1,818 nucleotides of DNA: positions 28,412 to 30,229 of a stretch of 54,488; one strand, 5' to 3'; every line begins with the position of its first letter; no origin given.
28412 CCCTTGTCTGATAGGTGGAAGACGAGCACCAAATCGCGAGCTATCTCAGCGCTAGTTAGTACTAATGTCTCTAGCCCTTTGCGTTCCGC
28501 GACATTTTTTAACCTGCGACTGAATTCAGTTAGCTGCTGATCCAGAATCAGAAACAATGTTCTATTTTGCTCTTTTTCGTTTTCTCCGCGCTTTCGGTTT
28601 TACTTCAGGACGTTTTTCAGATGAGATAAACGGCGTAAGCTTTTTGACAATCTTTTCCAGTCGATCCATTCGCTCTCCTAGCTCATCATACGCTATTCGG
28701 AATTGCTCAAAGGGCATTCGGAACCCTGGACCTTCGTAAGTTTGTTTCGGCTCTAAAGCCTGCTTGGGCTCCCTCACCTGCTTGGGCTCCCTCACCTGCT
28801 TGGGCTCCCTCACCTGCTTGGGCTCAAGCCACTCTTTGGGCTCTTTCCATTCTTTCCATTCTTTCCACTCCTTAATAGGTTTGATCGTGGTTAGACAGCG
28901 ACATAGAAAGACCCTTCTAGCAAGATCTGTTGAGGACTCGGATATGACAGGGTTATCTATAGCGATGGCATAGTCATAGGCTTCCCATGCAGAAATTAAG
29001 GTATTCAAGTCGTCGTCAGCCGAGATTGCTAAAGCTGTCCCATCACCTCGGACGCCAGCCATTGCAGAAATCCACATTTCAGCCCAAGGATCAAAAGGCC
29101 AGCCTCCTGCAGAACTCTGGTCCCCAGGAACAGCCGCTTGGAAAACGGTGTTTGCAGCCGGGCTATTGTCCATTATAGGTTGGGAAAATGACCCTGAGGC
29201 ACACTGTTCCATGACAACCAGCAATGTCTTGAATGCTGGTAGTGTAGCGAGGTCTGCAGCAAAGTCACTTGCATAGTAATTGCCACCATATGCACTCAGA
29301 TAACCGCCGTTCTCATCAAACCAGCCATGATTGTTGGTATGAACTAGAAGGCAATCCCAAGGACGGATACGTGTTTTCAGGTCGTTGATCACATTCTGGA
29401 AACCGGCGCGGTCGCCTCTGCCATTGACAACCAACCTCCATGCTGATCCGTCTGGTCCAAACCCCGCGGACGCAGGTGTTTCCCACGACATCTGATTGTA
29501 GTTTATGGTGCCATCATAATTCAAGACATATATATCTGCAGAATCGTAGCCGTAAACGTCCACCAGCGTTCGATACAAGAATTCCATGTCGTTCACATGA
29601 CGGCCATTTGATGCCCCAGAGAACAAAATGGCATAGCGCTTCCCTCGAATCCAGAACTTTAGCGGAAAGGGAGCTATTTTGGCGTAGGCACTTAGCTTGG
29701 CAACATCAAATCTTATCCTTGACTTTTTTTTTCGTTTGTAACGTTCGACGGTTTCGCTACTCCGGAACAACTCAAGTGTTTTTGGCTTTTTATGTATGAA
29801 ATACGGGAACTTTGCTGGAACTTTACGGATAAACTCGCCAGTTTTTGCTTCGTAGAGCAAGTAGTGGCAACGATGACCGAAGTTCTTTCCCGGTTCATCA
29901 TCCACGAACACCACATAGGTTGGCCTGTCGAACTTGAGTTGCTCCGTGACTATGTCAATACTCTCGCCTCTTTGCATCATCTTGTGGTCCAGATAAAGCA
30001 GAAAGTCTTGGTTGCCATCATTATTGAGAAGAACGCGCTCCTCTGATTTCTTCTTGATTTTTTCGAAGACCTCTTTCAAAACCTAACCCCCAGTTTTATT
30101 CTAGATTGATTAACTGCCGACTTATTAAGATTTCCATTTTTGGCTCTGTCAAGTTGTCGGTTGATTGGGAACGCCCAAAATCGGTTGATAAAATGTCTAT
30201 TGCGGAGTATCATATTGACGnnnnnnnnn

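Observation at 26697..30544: Operon of small ORF + legumain-like C13 peptidase + two ATP-grasp paralogs: candidate archaeal graspetide-like cross-linking system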

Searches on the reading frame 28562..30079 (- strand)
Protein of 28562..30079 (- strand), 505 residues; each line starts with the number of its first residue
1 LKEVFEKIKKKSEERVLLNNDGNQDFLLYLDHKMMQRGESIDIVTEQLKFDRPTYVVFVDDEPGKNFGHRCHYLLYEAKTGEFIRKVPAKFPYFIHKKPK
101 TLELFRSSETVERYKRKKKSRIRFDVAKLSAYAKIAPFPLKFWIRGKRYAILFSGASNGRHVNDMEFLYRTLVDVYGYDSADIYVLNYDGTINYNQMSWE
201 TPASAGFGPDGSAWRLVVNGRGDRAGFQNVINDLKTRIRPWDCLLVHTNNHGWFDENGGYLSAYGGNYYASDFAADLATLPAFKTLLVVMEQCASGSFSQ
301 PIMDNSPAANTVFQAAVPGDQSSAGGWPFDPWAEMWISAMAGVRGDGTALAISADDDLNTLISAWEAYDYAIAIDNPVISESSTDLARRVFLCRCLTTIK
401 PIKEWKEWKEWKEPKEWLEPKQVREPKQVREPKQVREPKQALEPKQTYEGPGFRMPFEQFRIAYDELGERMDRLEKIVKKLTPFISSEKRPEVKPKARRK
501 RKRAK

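Call 3: search_protein_families(library=pfam, proteins=[window:28562-30079:-], max_evalue=1)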
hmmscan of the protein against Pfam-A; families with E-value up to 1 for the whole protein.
window:28562-30079:- (505 aa): 2 families
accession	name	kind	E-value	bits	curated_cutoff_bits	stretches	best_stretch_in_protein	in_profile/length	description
PF01650.23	Peptidase_C13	-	0.00048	20.2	22.8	1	239-307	106-173/258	Peptidase C13 family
PF00485.24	PRK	-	0.23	11.7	22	1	8-60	125-177/196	Phosphoribulokinase / Uridine kinase family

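Call 4: search_protein_families(library=ncbifam, proteins=[window:28562-30079:-], max_evalue=1)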
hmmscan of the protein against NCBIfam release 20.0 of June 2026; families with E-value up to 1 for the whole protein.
window:28562-30079:- (505 aa): 1 family
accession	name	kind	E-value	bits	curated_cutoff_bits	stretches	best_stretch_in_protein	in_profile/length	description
NF047539.1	XAC2610_fam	domain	0.18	12.3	35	0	18-42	6-29/89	XAC2610-related protein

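Call 5: find_homologous_proteins(query=window:28562-30079:-)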
Query window:28562-30079:- (505 aa): 347 proteins with E <= 0.001 among 8000 candidates; the best 120 are listed.
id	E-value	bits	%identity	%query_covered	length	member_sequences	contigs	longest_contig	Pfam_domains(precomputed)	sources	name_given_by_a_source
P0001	9.7e-277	936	77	99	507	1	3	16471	-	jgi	jgi:hypothetical protein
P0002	2.3e-269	912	75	99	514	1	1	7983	-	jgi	jgi:hypothetical protein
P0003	6.6e-269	910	76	99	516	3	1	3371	PF01650.24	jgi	jgi:hypothetical protein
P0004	2.6e-266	902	72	100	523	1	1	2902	-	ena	-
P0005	4.7e-266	901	72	99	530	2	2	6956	-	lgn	-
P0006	2.0e-262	889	75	99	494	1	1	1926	-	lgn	-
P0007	4.6e-261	885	72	99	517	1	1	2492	-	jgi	jgi:hypothetical protein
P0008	3.4e-257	872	74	99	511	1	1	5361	PF01650.24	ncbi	-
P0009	3.7e-253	859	71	99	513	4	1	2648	-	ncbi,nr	ncbi:hypothetical protein MUO71_04365 [Candidatus Bathyarchaeota archaeon]|nr:hypothetical protein [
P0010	7.4e-251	851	70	99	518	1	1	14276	-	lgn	-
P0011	8.0e-248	841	71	98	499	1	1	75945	PF01650.24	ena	-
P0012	1.1e-247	840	70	98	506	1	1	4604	-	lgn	-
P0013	8.2e-244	828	70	99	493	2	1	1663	-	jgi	-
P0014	1.2e-241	821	68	99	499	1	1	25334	PF01650.24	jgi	jgi:hypothetical protein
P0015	9.8e-238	808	67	99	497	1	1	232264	PF01650.24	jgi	jgi:hypothetical protein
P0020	3.1e-235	799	66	98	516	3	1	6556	PF01650.24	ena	-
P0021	3.3e-234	796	67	97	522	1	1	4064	PF01650.24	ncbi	-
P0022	3.9e-230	783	64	99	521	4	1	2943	PF01650.24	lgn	-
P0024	7.0e-221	752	64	98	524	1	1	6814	PF01650.24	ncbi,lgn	ncbi:MAG: C13 family peptidase [Bacteroidota bacterium]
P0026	1.2e-207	708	62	98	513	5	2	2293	PF01650.24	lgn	-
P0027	3.3e-205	700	62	100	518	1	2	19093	PF01650.24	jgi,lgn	jgi:hypothetical protein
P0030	4.4e-201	687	60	98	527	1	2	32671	-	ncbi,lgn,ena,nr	ncbi:MAG: hypothetical protein K8S62_02265 [Candidatus Sabulitectum sp.]|nr:hypothetical protein [Ca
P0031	1.8e-197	675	58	98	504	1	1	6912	PF01650.24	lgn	-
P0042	5.6e-157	541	51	98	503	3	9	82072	-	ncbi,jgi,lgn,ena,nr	ncbi:MAG TPA: hypothetical protein PKW35_18785 [Nannocystaceae bacterium]|nr:hypothetical protein [N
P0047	1.9e-139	483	57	73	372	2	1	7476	PF01650.24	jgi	jgi:hypothetical protein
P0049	2.0e-134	467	44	98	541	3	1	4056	PF01650.24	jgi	jgi:hypothetical protein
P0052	3.9e-131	456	45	98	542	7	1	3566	PF01650.24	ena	-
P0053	1.2e-129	451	52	79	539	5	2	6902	PF01650.24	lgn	-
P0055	1.8e-124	434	51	78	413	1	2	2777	PF01650.24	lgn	-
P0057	2.5e-90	321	42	80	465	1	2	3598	PF01650.24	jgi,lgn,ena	-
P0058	2.3e-89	318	45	70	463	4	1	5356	PF01650.24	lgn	-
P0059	4.5e-88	314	41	86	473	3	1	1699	PF01650.24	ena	-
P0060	8.0e-87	310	44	73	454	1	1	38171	PF01650.24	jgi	jgi:hypothetical protein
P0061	9.0e-86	306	44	75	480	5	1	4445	PF01650.24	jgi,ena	-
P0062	1.7e-84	302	39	89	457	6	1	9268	PF01650.24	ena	-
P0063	8.3e-84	300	46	70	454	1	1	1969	PF01650.24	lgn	-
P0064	1.1e-83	299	44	71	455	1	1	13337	PF01650.24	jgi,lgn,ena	-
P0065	1.7e-82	295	43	75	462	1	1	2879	PF01650.24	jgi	jgi:hypothetical protein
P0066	1.9e-82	295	45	69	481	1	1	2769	PF01650.24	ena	-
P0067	2.2e-82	295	45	70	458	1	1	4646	PF01650.24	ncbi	-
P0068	6.2e-82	294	40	82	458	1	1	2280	PF01650.24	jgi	jgi:hypothetical protein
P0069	8.1e-82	293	44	71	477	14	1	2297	PF01650.24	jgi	-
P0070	9.7e-82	293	41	82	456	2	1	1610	PF01650.24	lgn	-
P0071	3.8e-81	291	42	81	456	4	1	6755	PF01650.24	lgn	-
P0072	6.0e-81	290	42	75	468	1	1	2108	PF01650.24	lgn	-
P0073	6.8e-81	290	43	75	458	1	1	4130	PF01650.24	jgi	jgi:hypothetical protein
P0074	1.1e-80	289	40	82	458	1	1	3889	PF01650.24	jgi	jgi:hypothetical protein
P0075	1.4e-80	289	42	77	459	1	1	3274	PF01650.24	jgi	jgi:hypothetical protein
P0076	1.4e-80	289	42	73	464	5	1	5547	PF01650.24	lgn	-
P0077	1.6e-80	289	40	77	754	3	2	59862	PF01650.24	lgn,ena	-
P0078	1.6e-80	289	43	76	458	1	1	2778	PF01650.24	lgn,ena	-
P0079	1.7e-80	289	40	81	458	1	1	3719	PF01650.24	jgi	-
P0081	2.0e-80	289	42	73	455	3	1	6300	PF01650.24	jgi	jgi:hypothetical protein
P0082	2.5e-80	288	42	76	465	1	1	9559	PF01650.24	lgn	-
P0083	5.2e-80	287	40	81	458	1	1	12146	PF01650.24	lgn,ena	-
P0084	7.9e-80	287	42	75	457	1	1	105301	PF01650.24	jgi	jgi:hypothetical protein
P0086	8.8e-80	287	42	72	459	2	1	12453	PF01650.24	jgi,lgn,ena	-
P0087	1.2e-79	286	41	81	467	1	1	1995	PF01650.24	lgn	-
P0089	1.9e-79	285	44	72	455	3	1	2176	PF01650.24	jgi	jgi:hypothetical protein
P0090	2.6e-79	285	42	75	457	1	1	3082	PF01650.24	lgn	-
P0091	2.6e-79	285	39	79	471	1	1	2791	PF01650.24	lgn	-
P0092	3.0e-79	285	41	79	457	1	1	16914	PF01650.24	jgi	jgi:hypothetical protein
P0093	5.2e-79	284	40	81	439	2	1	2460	PF01650.24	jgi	jgi:hypothetical protein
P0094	5.9e-79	284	45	72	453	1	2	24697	PF01650.24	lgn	-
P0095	8.7e-79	283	41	78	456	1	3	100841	PF01650.24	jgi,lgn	jgi:hypothetical protein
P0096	1.3e-78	283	40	80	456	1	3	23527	PF01650.24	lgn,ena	-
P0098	2.7e-78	282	43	75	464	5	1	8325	PF01650.24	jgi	jgi:hypothetical protein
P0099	3.4e-78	281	42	75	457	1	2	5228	PF01650.24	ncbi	-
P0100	4.3e-78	281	41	74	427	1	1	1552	PF01650.24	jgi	jgi:hypothetical protein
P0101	5.3e-78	281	44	73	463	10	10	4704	PF01650.24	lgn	-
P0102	7.0e-78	280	44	74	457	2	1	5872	PF01650.24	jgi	jgi:hypothetical protein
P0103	7.3e-78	280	44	69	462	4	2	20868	PF01650.24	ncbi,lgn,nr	ncbi:MAG: hypothetical protein K8L91_00995 [Anaerolineae bacterium]|nr:hypothetical protein [Anaerol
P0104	1.3e-77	279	41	79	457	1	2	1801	PF01650.24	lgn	-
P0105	2.2e-77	279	39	83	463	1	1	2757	PF01650.24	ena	-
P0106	3.1e-77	278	41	76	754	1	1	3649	PF01650.24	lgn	-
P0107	1.3e-76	276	42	74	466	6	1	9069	PF01650.24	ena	-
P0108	1.4e-76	276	39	80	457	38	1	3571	PF01650.24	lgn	-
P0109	1.4e-76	276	43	72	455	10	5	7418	PF01650.24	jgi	jgi:hypothetical protein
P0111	2.4e-76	275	41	77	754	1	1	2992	PF01650.24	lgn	-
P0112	2.9e-76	275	43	70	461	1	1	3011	PF01650.24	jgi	jgi:hypothetical protein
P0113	2.7e-75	272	40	75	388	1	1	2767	PF01650.24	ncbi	-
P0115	3.6e-75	271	42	73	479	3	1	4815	PF01650.24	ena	-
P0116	5.2e-75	271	42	76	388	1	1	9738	PF01650.24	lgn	-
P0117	5.9e-75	271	43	71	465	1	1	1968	PF01650.24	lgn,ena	-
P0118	1.3e-74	269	42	70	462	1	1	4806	PF01650.24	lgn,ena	-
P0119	1.3e-74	269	45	66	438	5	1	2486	PF01650.24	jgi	jgi:hypothetical protein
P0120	1.4e-74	269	38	83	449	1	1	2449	PF01650.24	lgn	-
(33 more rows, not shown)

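Call 7: find_encoding_contigs(protein=P0015, flank=8000, max_places=2)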
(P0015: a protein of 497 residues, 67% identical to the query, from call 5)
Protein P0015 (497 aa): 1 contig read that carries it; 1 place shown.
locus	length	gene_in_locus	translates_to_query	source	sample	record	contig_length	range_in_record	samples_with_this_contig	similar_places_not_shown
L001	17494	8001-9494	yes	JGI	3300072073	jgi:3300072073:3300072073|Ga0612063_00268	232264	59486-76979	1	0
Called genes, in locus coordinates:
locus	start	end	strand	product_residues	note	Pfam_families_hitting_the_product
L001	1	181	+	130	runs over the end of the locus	-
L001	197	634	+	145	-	-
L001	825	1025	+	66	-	-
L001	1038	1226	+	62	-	-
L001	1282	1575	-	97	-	-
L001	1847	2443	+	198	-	PF01965:DJ-1_PfpI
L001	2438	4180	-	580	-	PF00989:PAS, PF08448:PAS_4, PF13426:PAS_9, PF00158:Sigma54_activat, PF14532:Sigma54_activ_2, PF07728:AAA_5 (weak), PF25601:AAA_lid_14, PF02954:HTH_8, +2 more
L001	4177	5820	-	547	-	PF00072:Response_reg, PF00989:PAS, PF00512:HisKA, PF02518:HATPase_c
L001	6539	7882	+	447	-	PF00072:Response_reg, PF00158:Sigma54_activat, PF14532:Sigma54_activ_2, PF25601:AAA_lid_14, PF02954:HTH_8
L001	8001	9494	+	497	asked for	PF01650:Peptidase_C13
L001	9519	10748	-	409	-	PF13542:HTH_Tnp_ISL3 (weak), PF01610:DDE_Tnp_ISL3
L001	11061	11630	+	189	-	-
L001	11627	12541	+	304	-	PF08443:RimK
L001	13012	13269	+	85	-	PF11950:DUF3467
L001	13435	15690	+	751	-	-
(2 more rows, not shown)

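Call 8: find_encoding_contigs(protein=P0030, flank=8000, max_places=2)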
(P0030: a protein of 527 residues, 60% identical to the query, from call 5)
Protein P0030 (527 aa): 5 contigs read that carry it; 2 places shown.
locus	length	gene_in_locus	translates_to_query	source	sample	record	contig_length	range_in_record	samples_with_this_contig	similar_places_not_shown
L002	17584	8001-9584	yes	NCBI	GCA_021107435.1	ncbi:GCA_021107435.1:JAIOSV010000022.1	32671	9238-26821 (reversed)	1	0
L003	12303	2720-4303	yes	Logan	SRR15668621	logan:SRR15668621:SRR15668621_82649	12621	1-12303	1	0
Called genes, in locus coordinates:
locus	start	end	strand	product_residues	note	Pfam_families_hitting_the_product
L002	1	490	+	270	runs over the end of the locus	-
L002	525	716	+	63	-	PF02639:DUF188 (weak)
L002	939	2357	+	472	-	PF00224:PK, PF03328:HpcH_HpaI (faint), PF02887:PK_C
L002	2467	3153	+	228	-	PF01209:Ubie_methyltran, PF13489:Methyltransf_23, PF05175:MTS (weak), PF13847:Methyltransf_31, PF08241:Methyltransf_11, PF08242:Methyltransf_12, PF13649:Methyltransf_25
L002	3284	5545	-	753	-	PF09826:Beta_propel (faint), PF08309:LVIVD, PF13860:FlgD_ig, PF18962:Por_Secre_tail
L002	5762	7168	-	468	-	PF00089:Trypsin, PF13365:Trypsin_2, PF00595:PDZ, PF13180:PDZ_2, PF17820:PDZ_6, PF00595:PDZ, PF13180:PDZ_2 (weak), PF17820:PDZ_6, +3 more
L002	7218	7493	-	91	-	-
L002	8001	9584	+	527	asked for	-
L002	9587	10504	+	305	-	-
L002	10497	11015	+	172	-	-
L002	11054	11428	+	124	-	-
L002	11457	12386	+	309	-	PF02655:ATP-grasp_3 (weak), PF08443:RimK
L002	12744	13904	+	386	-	PF01734:Patatin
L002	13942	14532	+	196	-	-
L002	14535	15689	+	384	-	-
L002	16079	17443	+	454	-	PF15892:BNR_4 (faint), PF18962:Por_Secre_tail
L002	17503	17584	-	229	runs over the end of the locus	PF01177:Asp_Glu_race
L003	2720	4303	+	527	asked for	-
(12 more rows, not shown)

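Call 9: find_encoding_contigs(protein=P0042, flank=8000, max_places=2)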
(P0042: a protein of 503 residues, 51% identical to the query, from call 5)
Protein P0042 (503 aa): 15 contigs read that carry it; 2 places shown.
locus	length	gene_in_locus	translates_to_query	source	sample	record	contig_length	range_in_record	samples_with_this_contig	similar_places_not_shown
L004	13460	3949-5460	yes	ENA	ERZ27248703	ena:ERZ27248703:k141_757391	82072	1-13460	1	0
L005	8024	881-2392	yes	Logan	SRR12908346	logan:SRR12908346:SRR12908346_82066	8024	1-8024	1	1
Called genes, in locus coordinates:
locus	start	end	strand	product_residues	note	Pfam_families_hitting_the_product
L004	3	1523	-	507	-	?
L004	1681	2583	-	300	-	PF19709:DUF6206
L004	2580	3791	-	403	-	PF00202:Aminotran_3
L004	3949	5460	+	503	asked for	-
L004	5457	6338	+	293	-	-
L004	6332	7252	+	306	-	PF08443:RimK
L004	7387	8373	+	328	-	-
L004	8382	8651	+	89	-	-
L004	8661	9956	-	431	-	-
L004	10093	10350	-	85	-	PF26604:CBU_0592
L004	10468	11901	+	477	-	PF04389:Peptidase_M28, PF01546:Peptidase_M20 (weak)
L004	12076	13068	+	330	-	PF02951:GSH-S_N, PF02955:GSH-S_ATP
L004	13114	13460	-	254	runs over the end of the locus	PF01925:TauE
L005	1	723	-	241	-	?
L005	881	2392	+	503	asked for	-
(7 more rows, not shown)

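Call 14: find_related_loci(query=A1, collection=genome_contigs, flank=8000)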
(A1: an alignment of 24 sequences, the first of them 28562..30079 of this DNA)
Query A1 (505 aa) in genome_contigs; peptide patterns used: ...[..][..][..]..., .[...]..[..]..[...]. (x = any residue, [..] = any of these).
113 stretches matched a pattern; 80 encode a relative of the query (tblastn E <= 1e-3); 78 distinct loci.
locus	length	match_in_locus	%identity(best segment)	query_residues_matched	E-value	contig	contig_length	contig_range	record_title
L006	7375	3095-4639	77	1-500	0e+0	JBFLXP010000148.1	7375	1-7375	MAG: Nitrospirota bacterium isolate MAG061 MAG061_148, whole genome shotgun sequence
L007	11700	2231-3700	73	1-498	0e+0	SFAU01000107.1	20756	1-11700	MAG: Microcystis novacekii Mn_MB_F_20050700_S1 S1_107, whole genome shotgun sequence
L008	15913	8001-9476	71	1-502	0e+0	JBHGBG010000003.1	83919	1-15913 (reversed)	MAG: Candidatus Bathyarchaeia archaeon isolate SBS.BIN.29 SBSBIN29_contig_3, whole genome shotgun sequence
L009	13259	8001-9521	67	1-501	0e+0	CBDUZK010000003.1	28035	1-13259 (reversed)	MAG TPA_asm: uncultured bacterium isolate SRR22302361_concoct_155 genome assembly, contig: ERZ25748748.529, whole genome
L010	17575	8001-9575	64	1-505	0e+0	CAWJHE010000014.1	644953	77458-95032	MAG: uncultured Chloroflexia bacterium isolate MFD04716.bin.2.168 genome assembly, contig: contig_5804, whole genome sho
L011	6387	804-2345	64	1-493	0e+0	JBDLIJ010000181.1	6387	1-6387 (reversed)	MAG: Bacteroidota bacterium isolate MAG023 MAG023_181, whole genome shotgun sequence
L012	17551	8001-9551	60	1-494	0e+0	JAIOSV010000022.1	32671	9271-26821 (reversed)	MAG: Candidatus Sabulitectum sp. isolate SMBSF53 bin_42_k127_552672, whole genome shotgun sequence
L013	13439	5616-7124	51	1-497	7e-170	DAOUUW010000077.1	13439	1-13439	MAG TPA_asm: Deltaproteobacteria bacterium isolate CSMAG_833 CSMAG_833_k141_106166_length_13439_cov_28.3286, whole genom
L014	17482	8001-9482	49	1-496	1e-152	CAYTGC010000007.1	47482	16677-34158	MAG TPA_asm: uncultured Myxococcales bacterium isolate SRP189682_co2_104 genome assembly, contig: NODE_685_length_47482_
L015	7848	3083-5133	45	4-497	4e-137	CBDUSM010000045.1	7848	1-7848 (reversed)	MAG TPA_asm: uncultured Bacteroidales bacterium isolate SRR21487742_binner13_Refined_51 genome assembly, contig: ERZ2666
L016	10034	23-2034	44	3-497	2e-136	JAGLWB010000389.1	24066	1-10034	MAG: Bacteroidales bacterium isolate RS_12_1 ZL285.bin.1.fa_389, whole genome shotgun sequence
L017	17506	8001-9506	48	1-495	8e-151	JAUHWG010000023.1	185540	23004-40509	MAG: Polyangia bacterium isolate 2_bin.15 NODE_139_length_185540_cov_7.772481, whole genome shotgun sequence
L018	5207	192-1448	42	28-442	1e-92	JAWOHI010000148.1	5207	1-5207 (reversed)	MAG: Bacteroidales bacterium isolate CWP4-2.bin.3 k191_422338, whole genome shotgun sequence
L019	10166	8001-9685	43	2-377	3e-87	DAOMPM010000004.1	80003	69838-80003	MAG TPA_asm: Luteimonas sp. isolate AMR_MDS_5860 NODE_130_length_80003_cov_33.445302, whole genome shotgun sequence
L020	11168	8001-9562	41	13-407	1e-85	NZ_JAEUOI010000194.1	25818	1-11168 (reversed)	MAG: Propionivibrio sp. isolate new MAG-195 k141_1342851, whole genome shotgun sequence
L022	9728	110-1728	40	2-426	2e-84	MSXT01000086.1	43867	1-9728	MAG: Proteobacteria bacterium ST_bin16 4429, whole genome shotgun sequence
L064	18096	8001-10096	44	1-493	6e-137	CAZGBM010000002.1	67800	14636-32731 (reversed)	MAG TPA_asm: uncultured bacterium isolate binchicken_co34_552 genome assembly, contig: NODE_455_length_67800_cov_12.4041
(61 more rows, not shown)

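Call 26: predict_structure(alignment_id=A1)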
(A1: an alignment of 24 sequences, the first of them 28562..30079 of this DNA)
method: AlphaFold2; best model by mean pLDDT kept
length: 505 residues; sequences in the alignment: 24
mean_pLDDT: 74.0   pTM: 0.71
mean pLDDT of the five models: 74.0, 72.7, 72.7, 72.7, 68.4
residues with pLDDT >= 90: 196; 70-90: 144; 50-70: 42; < 50: 123
segments of 3 or more residues with pLDDT < 50: 118-143, 204-207, 398-470, 486-505
pLDDT, mean of each block of 10 residues (from residue 1): 95 87 84 95 85 96 78 95 92 81 89 64 44 35 69 86 89 85 93 73 51 81 96 96 94 90 88 98 97 94 97 95 83 91 73 72 89 93 92 65 31 27 29 28 26 32 43 57 49 41 38
secondary structure, 60 per line:
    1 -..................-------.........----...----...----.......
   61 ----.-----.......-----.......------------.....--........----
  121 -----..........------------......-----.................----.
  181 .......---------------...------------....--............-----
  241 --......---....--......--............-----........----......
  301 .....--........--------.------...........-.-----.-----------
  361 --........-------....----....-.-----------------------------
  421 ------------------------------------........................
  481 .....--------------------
elements in order: H2-19 E27-35 E40-42 E47-49 E54-60 E71-77 E83-89 E102-106 H109-116 H126-135 E148-153 H159-175 E183-187 E218-221 H224-235 E243-248 E252-255 E258-263 E266-269 H270-277 E283-290 H295-305 E308-315 H331-341 H364-370 E378-381 H386-389 H457-485

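Call 29: fold_search(model_id=the predicted structure, library=pdb)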
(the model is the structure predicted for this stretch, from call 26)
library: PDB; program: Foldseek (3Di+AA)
matches with E <= 10: 1021; with E <= 0.001: 98
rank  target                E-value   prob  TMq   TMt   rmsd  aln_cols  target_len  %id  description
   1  4awb_A                2.0e-09  1.00  0.33  0.60   6.8       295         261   14  Crystal structure of active legumain in complex with AAN-CMK (released 2013-06-26)
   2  4n6o_A                3.4e-09  1.00  0.31  0.57   6.7       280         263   16  Crystal structure of reduced legumain in complex with cystatin E/M (released 2015-02-11)
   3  7fql_E                3.8e-09  1.00  0.34  0.61   6.6       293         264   15  Crystal Structure of human Legumain in complex with (2S)-N-[(1S)-3-amino-1-cyano-3-oxopropyl]-1-[1-[4-[(2,4-difluoroph (released 2023-10-11)
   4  4d3x                  1.1e-08  1.00  0.32  0.58   6.5       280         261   17  The structure of mature legumain from chinese hamster. (released 2016-01-20)
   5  6ysa_G                1.1e-08  1.00  0.36  0.43   5.0       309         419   18  Crystal structure of Arabidopsis thaliana legumain isoform beta in zymogen state (released 2020-07-29)
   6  4awb_B                1.1e-08  1.00  0.35  0.64   5.3       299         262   13  Crystal structure of active legumain in complex with AAN-CMK (released 2013-06-26)
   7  7fqi_A                1.8e-08  1.00  0.34  0.61   6.4       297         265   15  Crystal Structure of human Legumain in complex with (2S)-N-[(1S)-3-amino-1-cyano-3-oxopropyl]-1-[1-[4-[(2,4-difluoroph (released 2023-10-11)
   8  6ysa_A                2.7e-08  1.00  0.37  0.44   4.7       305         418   18  Crystal structure of Arabidopsis thaliana legumain isoform beta in zymogen state (released 2020-07-29)
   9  7fqi_B                3.6e-08  1.00  0.33  0.61   4.8       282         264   14  Crystal Structure of human Legumain in complex with (2S)-N-[(1S)-3-amino-1-cyano-3-oxopropyl]-1-[1-[4-[(2,4-difluoroph (released 2023-10-11)
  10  6ysa_B                4.3e-08  1.00  0.37  0.44   5.0       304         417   18  Crystal structure of Arabidopsis thaliana legumain isoform beta in zymogen state (released 2020-07-29)
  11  6ysa_E                4.6e-08  1.00  0.37  0.44   4.5       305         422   20  Crystal structure of Arabidopsis thaliana legumain isoform beta in zymogen state (released 2020-07-29)
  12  6ysa_D                4.6e-08  1.00  0.36  0.43   5.0       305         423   19  Crystal structure of Arabidopsis thaliana legumain isoform beta in zymogen state (released 2020-07-29)
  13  5nij_B                5.8e-08  1.00  0.35  0.41   4.7       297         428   19  Crystal structure of arabidopsis thaliana legumain isoform gamma in two-chain activation state (released 2018-02-28)
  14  7fqi_C                5.8e-08  1.00  0.36  0.65   4.8       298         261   15  Crystal Structure of human Legumain in complex with (2S)-N-[(1S)-3-amino-1-cyano-3-oxopropyl]-1-[1-[4-[(2,4-difluoroph (released 2023-10-11)
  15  6ysa_C                5.8e-08  1.00  0.35  0.41   6.1       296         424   19  Crystal structure of Arabidopsis thaliana legumain isoform beta in zymogen state (released 2020-07-29)
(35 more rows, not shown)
